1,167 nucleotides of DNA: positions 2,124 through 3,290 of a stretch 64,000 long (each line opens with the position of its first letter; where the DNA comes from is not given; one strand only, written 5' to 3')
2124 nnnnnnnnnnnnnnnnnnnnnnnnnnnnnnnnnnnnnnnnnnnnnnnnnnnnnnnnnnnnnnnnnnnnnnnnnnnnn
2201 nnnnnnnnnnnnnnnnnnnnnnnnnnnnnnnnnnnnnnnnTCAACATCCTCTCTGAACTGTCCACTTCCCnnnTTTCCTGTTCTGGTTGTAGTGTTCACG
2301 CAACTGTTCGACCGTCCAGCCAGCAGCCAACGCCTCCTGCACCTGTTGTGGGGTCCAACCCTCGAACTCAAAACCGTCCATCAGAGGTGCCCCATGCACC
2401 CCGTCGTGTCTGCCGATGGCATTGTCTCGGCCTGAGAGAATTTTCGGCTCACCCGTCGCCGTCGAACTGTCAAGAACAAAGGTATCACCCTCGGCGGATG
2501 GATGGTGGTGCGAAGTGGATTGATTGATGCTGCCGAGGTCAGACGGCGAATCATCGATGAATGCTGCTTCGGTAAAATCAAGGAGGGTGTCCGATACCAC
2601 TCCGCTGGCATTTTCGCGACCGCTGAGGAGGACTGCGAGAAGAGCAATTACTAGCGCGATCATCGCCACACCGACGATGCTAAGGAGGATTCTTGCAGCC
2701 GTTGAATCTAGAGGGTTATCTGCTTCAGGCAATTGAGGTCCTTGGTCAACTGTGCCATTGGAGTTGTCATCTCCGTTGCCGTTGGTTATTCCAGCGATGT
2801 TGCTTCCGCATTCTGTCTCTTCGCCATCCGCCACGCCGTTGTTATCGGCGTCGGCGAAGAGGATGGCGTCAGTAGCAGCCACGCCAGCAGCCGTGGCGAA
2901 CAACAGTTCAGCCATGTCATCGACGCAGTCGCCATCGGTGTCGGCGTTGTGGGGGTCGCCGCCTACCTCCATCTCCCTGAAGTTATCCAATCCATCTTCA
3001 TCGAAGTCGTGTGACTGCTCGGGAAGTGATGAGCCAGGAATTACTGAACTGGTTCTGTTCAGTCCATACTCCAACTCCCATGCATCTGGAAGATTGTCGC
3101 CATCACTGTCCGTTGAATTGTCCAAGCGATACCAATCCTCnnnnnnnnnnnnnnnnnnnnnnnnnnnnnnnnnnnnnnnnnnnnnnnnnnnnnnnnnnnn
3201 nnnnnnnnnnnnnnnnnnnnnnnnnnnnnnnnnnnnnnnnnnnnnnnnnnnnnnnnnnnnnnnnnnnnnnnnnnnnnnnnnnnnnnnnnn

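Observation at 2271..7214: Six lamin-tail domains fused to a two-HKD phospholipase-D/Nuc-like domain on a membrane-anchored giant protein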

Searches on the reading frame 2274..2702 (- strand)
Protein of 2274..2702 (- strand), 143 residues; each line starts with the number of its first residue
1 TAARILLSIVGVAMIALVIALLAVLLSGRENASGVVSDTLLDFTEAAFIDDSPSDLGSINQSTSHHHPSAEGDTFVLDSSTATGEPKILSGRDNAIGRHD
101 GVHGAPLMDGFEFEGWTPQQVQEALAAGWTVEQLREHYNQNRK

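Call 32: search_protein_families(library=pfam, proteins=[window:2274-2702:-], max_evalue=10)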
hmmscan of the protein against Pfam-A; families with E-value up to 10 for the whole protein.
window:2274-2702:- (143 aa): 2 families
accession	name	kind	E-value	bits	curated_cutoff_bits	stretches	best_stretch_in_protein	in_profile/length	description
PF11087.14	PRD1_DD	-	0.077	13.1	46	1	12-37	11-36/54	PRD1 phage membrane DNA delivery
PF04255.20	DUF433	-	0.16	12.3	23.6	1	117-139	20-42/56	Protein of unknown function (DUF433)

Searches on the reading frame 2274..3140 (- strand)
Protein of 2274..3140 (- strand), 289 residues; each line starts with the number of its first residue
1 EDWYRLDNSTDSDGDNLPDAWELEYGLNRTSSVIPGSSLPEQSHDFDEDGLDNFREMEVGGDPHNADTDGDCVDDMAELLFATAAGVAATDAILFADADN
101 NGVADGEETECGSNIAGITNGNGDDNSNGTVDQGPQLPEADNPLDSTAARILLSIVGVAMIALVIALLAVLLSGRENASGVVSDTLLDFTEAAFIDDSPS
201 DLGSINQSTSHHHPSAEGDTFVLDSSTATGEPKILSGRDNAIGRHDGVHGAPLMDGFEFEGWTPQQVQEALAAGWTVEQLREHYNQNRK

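Call 32: search_protein_families(library=pfam, proteins=[window:2274-3140:-], max_evalue=10)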
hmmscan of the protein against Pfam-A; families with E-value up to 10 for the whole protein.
window:2274-3140:- (289 aa): 2 families
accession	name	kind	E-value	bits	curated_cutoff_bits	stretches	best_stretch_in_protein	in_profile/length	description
PF11087.14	PRD1_DD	-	0.31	11.2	46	0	158-183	11-36/54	PRD1 phage membrane DNA delivery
PF03495.19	Binary_toxB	-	0.4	11.3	25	1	11-80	2-61/78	Clostridial binary toxin B/anthrax toxin PA Ca-binding domain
